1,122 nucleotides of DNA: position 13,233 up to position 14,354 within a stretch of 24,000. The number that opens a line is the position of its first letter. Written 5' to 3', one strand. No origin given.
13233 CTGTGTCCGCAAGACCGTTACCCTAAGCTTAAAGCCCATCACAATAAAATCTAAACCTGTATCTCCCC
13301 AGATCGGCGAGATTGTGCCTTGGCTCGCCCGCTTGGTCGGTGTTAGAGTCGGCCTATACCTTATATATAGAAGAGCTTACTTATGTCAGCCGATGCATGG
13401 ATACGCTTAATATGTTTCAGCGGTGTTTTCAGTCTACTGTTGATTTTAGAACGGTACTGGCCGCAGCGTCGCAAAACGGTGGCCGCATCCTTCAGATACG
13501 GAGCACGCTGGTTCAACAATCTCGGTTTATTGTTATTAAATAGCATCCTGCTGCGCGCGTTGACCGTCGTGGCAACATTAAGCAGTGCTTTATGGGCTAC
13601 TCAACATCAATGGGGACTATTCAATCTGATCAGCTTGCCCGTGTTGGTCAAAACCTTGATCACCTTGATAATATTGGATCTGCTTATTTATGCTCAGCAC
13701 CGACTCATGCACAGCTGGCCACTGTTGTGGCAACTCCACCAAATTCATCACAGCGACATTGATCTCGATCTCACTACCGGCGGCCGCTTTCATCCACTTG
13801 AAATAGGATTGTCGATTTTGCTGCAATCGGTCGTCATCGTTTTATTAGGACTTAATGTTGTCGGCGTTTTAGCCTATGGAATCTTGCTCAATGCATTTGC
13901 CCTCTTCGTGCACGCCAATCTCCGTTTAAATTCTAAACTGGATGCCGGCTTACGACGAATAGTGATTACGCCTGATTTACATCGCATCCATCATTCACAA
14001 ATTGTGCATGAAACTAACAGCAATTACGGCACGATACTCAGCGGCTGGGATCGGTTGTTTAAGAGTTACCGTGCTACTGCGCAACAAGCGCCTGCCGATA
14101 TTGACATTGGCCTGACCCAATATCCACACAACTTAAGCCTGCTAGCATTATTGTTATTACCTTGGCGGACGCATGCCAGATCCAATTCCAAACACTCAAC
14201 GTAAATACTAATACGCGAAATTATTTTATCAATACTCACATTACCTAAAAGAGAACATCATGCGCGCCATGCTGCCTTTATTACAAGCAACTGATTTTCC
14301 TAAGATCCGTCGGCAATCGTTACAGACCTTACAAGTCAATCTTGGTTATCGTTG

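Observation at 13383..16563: Four-gene radical-SAM operon (membrane hydroxylase, ArsS-like rSAM, GT2, DUF2064) with no arsenic or selenium context: product unknown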

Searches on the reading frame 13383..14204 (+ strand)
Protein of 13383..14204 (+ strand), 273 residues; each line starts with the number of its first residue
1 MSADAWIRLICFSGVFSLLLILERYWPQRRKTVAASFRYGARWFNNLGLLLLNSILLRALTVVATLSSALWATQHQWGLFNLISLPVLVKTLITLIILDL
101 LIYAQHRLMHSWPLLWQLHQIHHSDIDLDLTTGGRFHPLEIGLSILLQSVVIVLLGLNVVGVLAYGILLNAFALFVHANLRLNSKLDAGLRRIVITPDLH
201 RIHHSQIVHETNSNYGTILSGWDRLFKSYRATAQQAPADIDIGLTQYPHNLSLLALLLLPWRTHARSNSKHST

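Call 3: search_protein_families(library=ncbifam, proteins=[window:13383-14204:+], max_evalue=0.001)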
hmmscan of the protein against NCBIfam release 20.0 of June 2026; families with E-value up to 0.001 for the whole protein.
window:13383-14204:+ (273 aa): 1 family
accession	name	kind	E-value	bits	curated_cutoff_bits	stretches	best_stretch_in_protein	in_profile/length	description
NF052566.1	OrLpdHdlsOlsERhiz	equivalog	2.1e-27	96.2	475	1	15-242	42-267/293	ornithine lipid hydroxylase OlsE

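Call 4: search_protein_families(library=pfam, proteins=[window:13383-14204:+], max_evalue=0.001)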
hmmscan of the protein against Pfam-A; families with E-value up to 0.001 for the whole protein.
window:13383-14204:+ (273 aa): 1 family
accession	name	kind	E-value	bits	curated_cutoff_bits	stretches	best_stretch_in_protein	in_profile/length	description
PF04116.19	FA_hydroxylase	-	2e-27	96.6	31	1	92-227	2-131/132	Fatty acid hydroxylase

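Call 14: find_homologous_proteins(query=window:13383-14204:+, max_evalue=0.00001)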
Query window:13383-14204:+ (273 aa): 1721 proteins with E <= 0.00001 among 8000 candidates; the best 120 are listed.
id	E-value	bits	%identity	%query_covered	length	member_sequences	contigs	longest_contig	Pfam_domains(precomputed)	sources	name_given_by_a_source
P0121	1.8e-173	593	100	100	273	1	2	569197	PF04116.20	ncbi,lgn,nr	ncbi:MAG: sterol desaturase family protein [Gammaproteobacteria bacterium]|nr:sterol desaturase fami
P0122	3.4e-71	258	49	95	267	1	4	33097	PF04116.20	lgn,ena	-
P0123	1.9e-69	252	45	96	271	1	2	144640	PF04116.20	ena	-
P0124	1.2e-66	243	46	96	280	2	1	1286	PF04116.20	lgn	-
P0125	3.0e-66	242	47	95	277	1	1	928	PF04116.20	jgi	jgi:sterol desaturase/sphingolipid hydroxylase (fatty acid hydroxylase superfamily)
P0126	7.2e-66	240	45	90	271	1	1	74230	PF04116.20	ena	-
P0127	1.6e-65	239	45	96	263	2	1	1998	PF04116.20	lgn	-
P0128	1.7e-65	239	47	96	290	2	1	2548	PF04116.20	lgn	-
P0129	2.7e-65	239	45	96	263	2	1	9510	PF04116.20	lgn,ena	-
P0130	3.0e-65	238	48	89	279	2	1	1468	PF04116.20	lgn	-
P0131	4.2e-65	238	43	100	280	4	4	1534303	PF04116.20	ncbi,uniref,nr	ncbi:sterol desaturase family protein [Pseudidiomarina terrestris]|uniref:Sterol desaturase family p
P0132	5.5e-65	238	45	86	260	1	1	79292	PF04116.20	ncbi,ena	-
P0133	7.8e-65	237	46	100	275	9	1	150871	PF04116.20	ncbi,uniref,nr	uniref:sterol desaturase family protein n=1 Tax=Marinobacterium profundum TaxID=1714300 RepID=UPI000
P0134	2.0e-64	236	47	93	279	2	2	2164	PF04116.20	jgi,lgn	-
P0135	2.4e-64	235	46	96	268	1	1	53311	PF04116.20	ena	-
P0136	2.5e-64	235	43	99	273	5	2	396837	PF04116.20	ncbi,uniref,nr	ncbi:sterol desaturase family protein [Psychrobacter aquaticus]|uniref:Putative sterol desaturase n=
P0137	3.1e-64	235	44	96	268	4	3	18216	PF04116.20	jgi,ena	-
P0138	3.7e-64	235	44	98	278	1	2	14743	PF04116.20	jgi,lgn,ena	-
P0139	4.1e-64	235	47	99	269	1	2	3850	PF04116.20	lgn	-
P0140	5.6e-64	234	44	96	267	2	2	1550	PF04116.20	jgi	-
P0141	6.2e-64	234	46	95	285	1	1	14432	PF04116.20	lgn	-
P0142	6.8e-64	234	46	95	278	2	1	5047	PF04116.20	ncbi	-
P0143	7.6e-64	234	45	96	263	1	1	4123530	PF04116.20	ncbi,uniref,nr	ncbi:sterol desaturase family protein [Salinimonas lutimaris]|uniref:sterol desaturase family protei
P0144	8.2e-64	234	43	100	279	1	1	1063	PF04116.20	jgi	jgi:sterol desaturase/sphingolipid hydroxylase (fatty acid hydroxylase superfamily)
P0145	8.4e-64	234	43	100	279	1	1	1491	PF04116.20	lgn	-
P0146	9.3e-64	234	44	96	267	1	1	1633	PF04116.20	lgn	-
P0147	1.1e-63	233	45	90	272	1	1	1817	PF04116.20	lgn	-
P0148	1.2e-63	233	42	99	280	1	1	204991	PF04116.20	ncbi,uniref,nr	ncbi:sterol desaturase family protein [Pseudidiomarina insulisalsae]|uniref:Sterol desaturase n=1 Ta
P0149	1.6e-63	233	46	90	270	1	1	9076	PF04116.20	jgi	-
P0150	1.8e-63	233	45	97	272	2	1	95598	PF04116.20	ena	-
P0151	2.0e-63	232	47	88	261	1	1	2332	PF04116.20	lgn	-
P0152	2.2e-63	232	48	92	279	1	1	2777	PF04116.20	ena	-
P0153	2.3e-63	232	43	90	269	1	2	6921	PF04116.20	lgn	-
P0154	2.9e-63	232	43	96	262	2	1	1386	PF04116.20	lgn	-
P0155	3.0e-63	232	45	100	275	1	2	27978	PF04116.20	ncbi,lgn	-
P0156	3.1e-63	232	44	99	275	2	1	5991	PF04116.20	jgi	jgi:sterol desaturase/sphingolipid hydroxylase (fatty acid hydroxylase superfamily)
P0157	3.7e-63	232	44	96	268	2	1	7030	PF04116.20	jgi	jgi:sterol desaturase/sphingolipid hydroxylase (fatty acid hydroxylase superfamily)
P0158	4.7e-63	231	44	96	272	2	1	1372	PF04116.20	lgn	-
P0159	6.4e-63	231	50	89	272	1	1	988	PF04116.20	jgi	-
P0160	8.1e-63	230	44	96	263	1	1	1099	PF04116.20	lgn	-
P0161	8.5e-63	230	45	93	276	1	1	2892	PF04116.20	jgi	jgi:sterol desaturase/sphingolipid hydroxylase (fatty acid hydroxylase superfamily)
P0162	8.9e-63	230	46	90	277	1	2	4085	PF04116.20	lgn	-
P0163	9.1e-63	230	44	95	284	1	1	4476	PF04116.20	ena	-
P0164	1.0e-62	230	47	95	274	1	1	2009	PF04116.20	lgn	-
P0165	1.0e-62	230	47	93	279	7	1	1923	PF04116.20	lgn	-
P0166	1.1e-62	230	46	96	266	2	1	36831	PF04116.20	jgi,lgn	-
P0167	1.1e-62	230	42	100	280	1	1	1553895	PF04116.20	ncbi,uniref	ncbi:sterol desaturase family protein [Pseudidiomarina sp. E22-M8]|uniref:sterol desaturase family p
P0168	1.2e-62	230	45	90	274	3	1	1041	PF04116.20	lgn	-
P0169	1.3e-62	230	43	97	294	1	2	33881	PF04116.20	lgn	-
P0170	1.3e-62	230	47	90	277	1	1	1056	PF04116.20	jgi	-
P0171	1.3e-62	230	43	92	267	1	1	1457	PF04116.20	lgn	-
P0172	1.3e-62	230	44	96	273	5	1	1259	PF04116.20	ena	-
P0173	1.5e-62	230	45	89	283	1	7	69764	PF04116.20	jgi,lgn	-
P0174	1.8e-62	229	44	91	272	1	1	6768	PF04116.20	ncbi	-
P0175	1.8e-62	229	44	94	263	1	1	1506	PF04116.20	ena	-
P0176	2.0e-62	229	49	91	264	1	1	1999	PF04116.20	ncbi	-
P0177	3.1e-62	229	44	87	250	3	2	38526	PF04116.20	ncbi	-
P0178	3.2e-62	228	41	100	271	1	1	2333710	PF04116.20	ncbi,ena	-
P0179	3.2e-62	228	42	96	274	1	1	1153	PF04116.20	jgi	jgi:sterol desaturase/sphingolipid hydroxylase (fatty acid hydroxylase superfamily)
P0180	3.3e-62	228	48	88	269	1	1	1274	PF04116.20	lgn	-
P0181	3.4e-62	228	48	86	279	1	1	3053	PF04116.20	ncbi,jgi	-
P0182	3.5e-62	228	46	90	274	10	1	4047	PF04116.20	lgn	-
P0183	4.5e-62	228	46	90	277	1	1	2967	PF04116.20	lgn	-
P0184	4.5e-62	228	47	88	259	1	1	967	PF04116.20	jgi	jgi:sterol desaturase/sphingolipid hydroxylase (fatty acid hydroxylase superfamily)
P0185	4.8e-62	228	45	90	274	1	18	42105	PF04116.20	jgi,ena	jgi:sterol desaturase/sphingolipid hydroxylase (fatty acid hydroxylase superfamily)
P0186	5.0e-62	228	48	84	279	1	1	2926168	PF04116.20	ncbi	ncbi:sterol desaturase family protein [Qipengyuania sp. SM2507]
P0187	5.6e-62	228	46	96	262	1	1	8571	PF04116.20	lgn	-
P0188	5.7e-62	228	43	91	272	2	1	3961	PF04116.20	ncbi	-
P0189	5.9e-62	228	46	96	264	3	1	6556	PF04116.20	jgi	-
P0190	6.0e-62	228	48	82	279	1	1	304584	PF04116.20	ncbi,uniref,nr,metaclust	ncbi:fatty acid hydroxylase [Erythrobacter sp. QSSC1-22B]|uniref:sterol desaturase family protein n=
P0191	6.0e-62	228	45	90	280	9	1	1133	PF04116.20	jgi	jgi:sterol desaturase/sphingolipid hydroxylase (fatty acid hydroxylase superfamily)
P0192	6.6e-62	227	46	99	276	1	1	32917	PF04116.20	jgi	jgi:sterol desaturase/sphingolipid hydroxylase (fatty acid hydroxylase superfamily)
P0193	6.7e-62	227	49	89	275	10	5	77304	PF04116.20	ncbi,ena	ncbi:MAG TPA: sterol desaturase family protein [Gammaproteobacteria bacterium]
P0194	6.8e-62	227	47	88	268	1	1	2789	PF04116.20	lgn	-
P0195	7.3e-62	227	43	96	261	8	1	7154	PF04116.20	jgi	-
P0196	7.5e-62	227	46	90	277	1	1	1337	PF04116.20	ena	-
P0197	7.5e-62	227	45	90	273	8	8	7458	PF04116.20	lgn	-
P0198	8.8e-62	227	45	97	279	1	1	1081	PF04116.20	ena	-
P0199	8.9e-62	227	44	96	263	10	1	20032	PF04116.20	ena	-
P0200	9.1e-62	227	46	95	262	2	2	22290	PF04116.20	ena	-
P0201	1.0e-61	227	45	90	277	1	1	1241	PF04116.20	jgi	-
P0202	1.0e-61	227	43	98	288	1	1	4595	PF04116.20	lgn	-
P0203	1.1e-61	227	42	96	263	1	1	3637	PF04116.20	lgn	-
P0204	1.1e-61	227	48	85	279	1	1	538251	PF04116.20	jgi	-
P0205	1.2e-61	227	46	95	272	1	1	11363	PF04116.20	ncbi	-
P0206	1.2e-61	227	46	93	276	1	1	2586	PF04116.20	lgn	-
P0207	1.2e-61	227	41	95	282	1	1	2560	PF04116.20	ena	-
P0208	1.4e-61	226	41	95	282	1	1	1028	PF04116.20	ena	-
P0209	1.4e-61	226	42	95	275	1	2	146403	PF04116.20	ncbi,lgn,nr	ncbi:MAG: sterol desaturase family protein [Acidimicrobiales bacterium]|nr:sterol desaturase family 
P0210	1.4e-61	226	43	96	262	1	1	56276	PF04116.20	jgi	-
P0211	1.5e-61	226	44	96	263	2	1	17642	PF04116.20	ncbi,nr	ncbi:MAG: sterol desaturase family protein [Psychrobacter sp.]|nr:sterol desaturase family protein [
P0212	1.5e-61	226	43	96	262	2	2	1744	PF04116.20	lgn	-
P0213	1.6e-61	226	45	90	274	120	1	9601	PF04116.20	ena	-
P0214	1.6e-61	226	41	95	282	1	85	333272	PF04116.20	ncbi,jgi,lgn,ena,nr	ncbi:MAG: sterol desaturase family protein [Proteobacteria bacterium]|nr:sterol desaturase family pr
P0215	1.6e-61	226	47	88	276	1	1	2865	PF04116.20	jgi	jgi:sterol desaturase/sphingolipid hydroxylase (fatty acid hydroxylase superfamily)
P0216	1.6e-61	226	43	97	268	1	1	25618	PF04116.20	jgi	jgi:sterol desaturase/sphingolipid hydroxylase (fatty acid hydroxylase superfamily)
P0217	1.6e-61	226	45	90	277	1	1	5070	PF04116.20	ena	-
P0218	1.6e-61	226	45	98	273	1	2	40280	PF04116.20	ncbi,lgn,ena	-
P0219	1.8e-61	226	47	95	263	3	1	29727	PF04116.20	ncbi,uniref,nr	ncbi:sterol desaturase family protein [Methylomonas sp. SURF-2]|uniref:Sterol desaturase family prot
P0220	1.8e-61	226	47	93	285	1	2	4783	PF04116.20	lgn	-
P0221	1.9e-61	226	45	90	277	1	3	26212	PF04116.20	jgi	-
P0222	2.0e-61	226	42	96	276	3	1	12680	PF04116.20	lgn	-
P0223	2.2e-61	226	46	93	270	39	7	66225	PF04116.20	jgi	jgi:sterol desaturase/sphingolipid hydroxylase (fatty acid hydroxylase superfamily)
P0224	2.3e-61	226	48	85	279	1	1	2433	PF04116.20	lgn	-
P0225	2.3e-61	226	43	96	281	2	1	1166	PF04116.20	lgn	-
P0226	2.3e-61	226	43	96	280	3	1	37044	PF04116.20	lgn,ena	-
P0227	2.3e-61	226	45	95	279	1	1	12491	PF04116.20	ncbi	ncbi:MAG: sterol desaturase family protein [Mariprofundus sp.]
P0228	2.3e-61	226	45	96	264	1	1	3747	PF04116.20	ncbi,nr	ncbi:MAG: sterol desaturase family protein [Mariprofundaceae bacterium]|nr:sterol desaturase family 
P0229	2.4e-61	226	44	96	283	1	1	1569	PF04116.20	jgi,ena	-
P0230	2.7e-61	225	44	90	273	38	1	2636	PF04116.20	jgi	-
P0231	2.7e-61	225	41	95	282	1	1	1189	PF04116.20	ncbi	-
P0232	2.8e-61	225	49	89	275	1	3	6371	PF04116.20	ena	-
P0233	3.0e-61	225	43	96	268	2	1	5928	PF04116.20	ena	-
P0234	3.1e-61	225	47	89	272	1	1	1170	PF04116.20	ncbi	-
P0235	3.2e-61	225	41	95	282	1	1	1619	PF04116.20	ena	-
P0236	3.6e-61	225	45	88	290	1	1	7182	PF04116.20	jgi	jgi:sterol desaturase/sphingolipid hydroxylase (fatty acid hydroxylase superfamily)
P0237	3.7e-61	225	45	90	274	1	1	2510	PF04116.20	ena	-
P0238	3.8e-61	225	47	84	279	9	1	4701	PF04116.20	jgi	jgi:sterol desaturase/sphingolipid hydroxylase (fatty acid hydroxylase superfamily)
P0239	3.8e-61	225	42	96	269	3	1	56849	PF04116.20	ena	-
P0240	4.1e-61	225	41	95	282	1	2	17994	PF04116.20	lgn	-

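Call 30: find_encoding_contigs(protein=P0122, flank=6000, max_places=3)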
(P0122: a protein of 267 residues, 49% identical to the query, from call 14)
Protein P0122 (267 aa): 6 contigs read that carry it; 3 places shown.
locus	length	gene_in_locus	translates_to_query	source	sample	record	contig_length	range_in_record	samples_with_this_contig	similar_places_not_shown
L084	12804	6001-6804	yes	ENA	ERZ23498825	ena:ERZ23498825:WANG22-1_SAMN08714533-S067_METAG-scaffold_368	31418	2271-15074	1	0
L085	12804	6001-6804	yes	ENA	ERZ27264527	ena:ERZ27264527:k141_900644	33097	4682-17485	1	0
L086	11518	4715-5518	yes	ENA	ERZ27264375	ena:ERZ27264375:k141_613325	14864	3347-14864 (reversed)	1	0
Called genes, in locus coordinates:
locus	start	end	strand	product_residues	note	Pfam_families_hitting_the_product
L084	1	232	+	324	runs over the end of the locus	PF00126:HTH_1, PF12802:MarR_2 (faint), PF03466:LysR_substrate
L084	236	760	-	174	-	PF06073:DUF934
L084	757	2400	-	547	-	PF03460:NIR_SIR_ferr, PF01077:NIR_SIR, PF03460:NIR_SIR_ferr, PF01077:NIR_SIR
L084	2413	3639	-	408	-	PF14306:PUA_2, PF01747:ATP-sulfurylase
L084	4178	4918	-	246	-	PF04338:DUF481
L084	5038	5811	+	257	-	PF05742:TANGO2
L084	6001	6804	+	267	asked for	PF04116:FA_hydroxylase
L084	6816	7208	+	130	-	PF00581:Rhodanese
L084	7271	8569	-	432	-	PF00268:Ribonuc_red_sm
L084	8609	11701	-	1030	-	PF03477:ATP-cone, PF00317:Ribonuc_red_lgN, PF02867:Ribonuc_red_lgC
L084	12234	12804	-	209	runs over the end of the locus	PF06041:DUF924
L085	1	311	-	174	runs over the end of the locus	PF06073:DUF934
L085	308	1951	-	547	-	PF03460:NIR_SIR_ferr, PF01077:NIR_SIR, PF03460:NIR_SIR_ferr, PF01077:NIR_SIR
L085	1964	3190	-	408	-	PF14306:PUA_2, PF01747:ATP-sulfurylase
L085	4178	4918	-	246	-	PF04338:DUF481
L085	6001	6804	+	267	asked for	PF04116:FA_hydroxylase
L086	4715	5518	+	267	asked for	PF04116:FA_hydroxylase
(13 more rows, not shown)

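Call 31: find_encoding_contigs(protein=P0123, flank=6000, max_places=2)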
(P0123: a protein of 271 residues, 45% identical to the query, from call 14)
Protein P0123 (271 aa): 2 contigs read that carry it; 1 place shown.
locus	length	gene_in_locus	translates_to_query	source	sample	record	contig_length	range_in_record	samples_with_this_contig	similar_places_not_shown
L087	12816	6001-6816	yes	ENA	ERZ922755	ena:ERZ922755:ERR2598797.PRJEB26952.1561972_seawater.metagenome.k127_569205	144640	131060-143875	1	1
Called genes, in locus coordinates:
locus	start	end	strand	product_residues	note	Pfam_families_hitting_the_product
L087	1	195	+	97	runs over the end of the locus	PF09904:HTH_43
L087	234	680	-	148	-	PF04828:GFA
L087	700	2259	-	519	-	PF00989:PAS, PF08448:PAS_4 (weak), PF08447:PAS_3, PF13426:PAS_9, PF00015:MCPsignal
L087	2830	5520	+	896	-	PF12860:PAS_7, PF08447:PAS_3, PF00989:PAS, PF08447:PAS_3, PF08448:PAS_4, PF13426:PAS_9, PF00990:GGDEF, PF00563:EAL, +1 more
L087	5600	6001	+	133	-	PF13279:4HBT_2, PF03061:4HBT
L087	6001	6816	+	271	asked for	PF04116:FA_hydroxylase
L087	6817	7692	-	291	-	PF00126:HTH_1, PF03466:LysR_substrate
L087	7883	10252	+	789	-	PF00989:PAS (weak), PF13188:PAS_8 (weak), PF13426:PAS_9, PF00989:PAS (weak), PF08448:PAS_4, PF13426:PAS_9, PF00990:GGDEF, PF00563:EAL, +1 more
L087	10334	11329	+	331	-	PF01734:Patatin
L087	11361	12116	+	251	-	PF00117:GATase, PF07722:Peptidase_C26 (weak)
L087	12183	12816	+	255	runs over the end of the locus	PF01066:CDP-OH_P_transf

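Call 32: find_encoding_contigs(protein=P0131, flank=6000, max_places=2)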
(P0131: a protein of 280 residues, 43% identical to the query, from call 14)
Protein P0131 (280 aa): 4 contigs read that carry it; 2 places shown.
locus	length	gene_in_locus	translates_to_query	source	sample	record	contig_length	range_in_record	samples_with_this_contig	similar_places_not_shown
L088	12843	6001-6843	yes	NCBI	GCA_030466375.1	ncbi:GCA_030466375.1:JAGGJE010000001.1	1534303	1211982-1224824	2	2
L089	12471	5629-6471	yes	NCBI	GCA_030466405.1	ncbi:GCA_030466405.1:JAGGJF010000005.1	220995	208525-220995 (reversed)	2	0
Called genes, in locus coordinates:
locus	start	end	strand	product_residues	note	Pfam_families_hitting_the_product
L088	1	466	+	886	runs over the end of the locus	PF00246:Peptidase_M14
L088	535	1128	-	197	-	PF22769:DCD, PF00692:dUTPase (weak)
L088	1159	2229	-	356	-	PF10609:ParA, PF01656:CbiA, PF09140:MipZ, PF13614:AAA_31 (weak)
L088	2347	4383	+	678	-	PF00133:tRNA-synt_1, PF01921:tRNA-synt_1f (faint), PF09334:tRNA-synt_1g, PF01406:tRNA-synt_1e (weak), PF19303:Anticodon_3, PF01588:tRNA_bind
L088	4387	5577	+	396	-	PF17785:PUA_3, PF10672:Methyltrans_SAM, PF03602:Cons_hypoth95, PF05175:MTS (weak), PF13847:Methyltransf_31 (weak)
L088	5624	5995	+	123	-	PF11969:DcpS_C, PF01230:HIT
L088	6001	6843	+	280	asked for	PF04116:FA_hydroxylase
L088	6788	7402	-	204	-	PF01066:CDP-OH_P_transf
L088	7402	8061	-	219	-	PF00005:ABC_tran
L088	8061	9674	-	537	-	-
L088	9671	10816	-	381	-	PF13416:SBP_bac_8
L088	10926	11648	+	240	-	PF07386:DUF1499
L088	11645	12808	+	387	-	PF01625:PMSR, PF01641:SelR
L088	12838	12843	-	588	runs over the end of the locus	PF01019:G_glu_transpept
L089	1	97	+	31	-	PF13333:rve_2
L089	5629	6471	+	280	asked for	PF04116:FA_hydroxylase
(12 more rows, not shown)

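Call 38: search_solved_structures(query=window:13383-14204:+, max_evalue=0.1)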
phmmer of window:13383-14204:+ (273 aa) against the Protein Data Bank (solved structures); distinct sequences matched with E-value up to 0.1: 0.

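Call 44: find_encoding_contigs(protein=P0214, flank=7000, max_places=4)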
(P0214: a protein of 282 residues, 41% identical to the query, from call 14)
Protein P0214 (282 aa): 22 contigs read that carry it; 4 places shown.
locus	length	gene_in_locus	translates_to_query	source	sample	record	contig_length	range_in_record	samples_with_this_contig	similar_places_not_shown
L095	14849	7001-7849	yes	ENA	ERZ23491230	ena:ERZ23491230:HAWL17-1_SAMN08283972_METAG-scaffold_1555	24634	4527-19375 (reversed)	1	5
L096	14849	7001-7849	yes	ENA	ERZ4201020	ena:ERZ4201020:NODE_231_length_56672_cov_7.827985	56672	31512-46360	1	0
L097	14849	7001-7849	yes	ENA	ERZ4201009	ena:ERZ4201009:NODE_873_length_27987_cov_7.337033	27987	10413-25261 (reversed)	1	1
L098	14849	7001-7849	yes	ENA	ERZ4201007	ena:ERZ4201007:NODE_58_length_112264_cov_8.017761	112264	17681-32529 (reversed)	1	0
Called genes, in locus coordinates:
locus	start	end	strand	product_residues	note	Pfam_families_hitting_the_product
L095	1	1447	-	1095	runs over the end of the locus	PF14850:Pro_dh-DNA_bdg, PF01619:Pro_dh, PF00171:Aldedh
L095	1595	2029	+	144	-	PF13404:HTH_AsnC-type, PF13412:HTH_24, PF01037:AsnC_trans_reg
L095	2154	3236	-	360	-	PF03349:Toluene_X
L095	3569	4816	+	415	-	PF00743:FMO-like, PF01266:DAO (faint), PF01494:FAD_binding_3 (faint), PF03486:HI0933_like (faint), PF07992:Pyr_redox_2, PF13738:Pyr_redox_3, PF13434:Lys_Orn_oxgnase (weak)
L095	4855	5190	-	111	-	-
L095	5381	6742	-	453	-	PF07313:AmiA-like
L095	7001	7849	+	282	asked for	PF04116:FA_hydroxylase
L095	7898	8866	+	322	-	PF09335:VTT_dom, PF00581:Rhodanese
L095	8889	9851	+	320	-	PF04055:Radical_SAM, PF12345:DUF3641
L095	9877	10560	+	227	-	PF00535:Glycos_transf_2, PF13641:Glyco_tranf_2_3 (faint)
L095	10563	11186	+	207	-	PF09837:DUF2064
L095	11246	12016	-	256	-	PF00106:adh_short, PF01370:Epimerase (faint), PF08659:KR, PF13561:adh_short_C2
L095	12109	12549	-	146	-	PF11071:Nuc_deoxyri_tr3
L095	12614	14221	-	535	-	PF00005:ABC_tran, PF13304:AAA_21 (faint), PF13401:AAA_22 (weak), PF08352:oligo_HPY (weak), PF00106:adh_short, PF08659:KR (weak), PF13561:adh_short_C2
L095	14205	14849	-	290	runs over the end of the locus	PF00005:ABC_tran, PF13304:AAA_21, PF08352:oligo_HPY (weak)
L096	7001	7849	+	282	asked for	PF04116:FA_hydroxylase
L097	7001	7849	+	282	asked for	PF04116:FA_hydroxylase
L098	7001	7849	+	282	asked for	PF04116:FA_hydroxylase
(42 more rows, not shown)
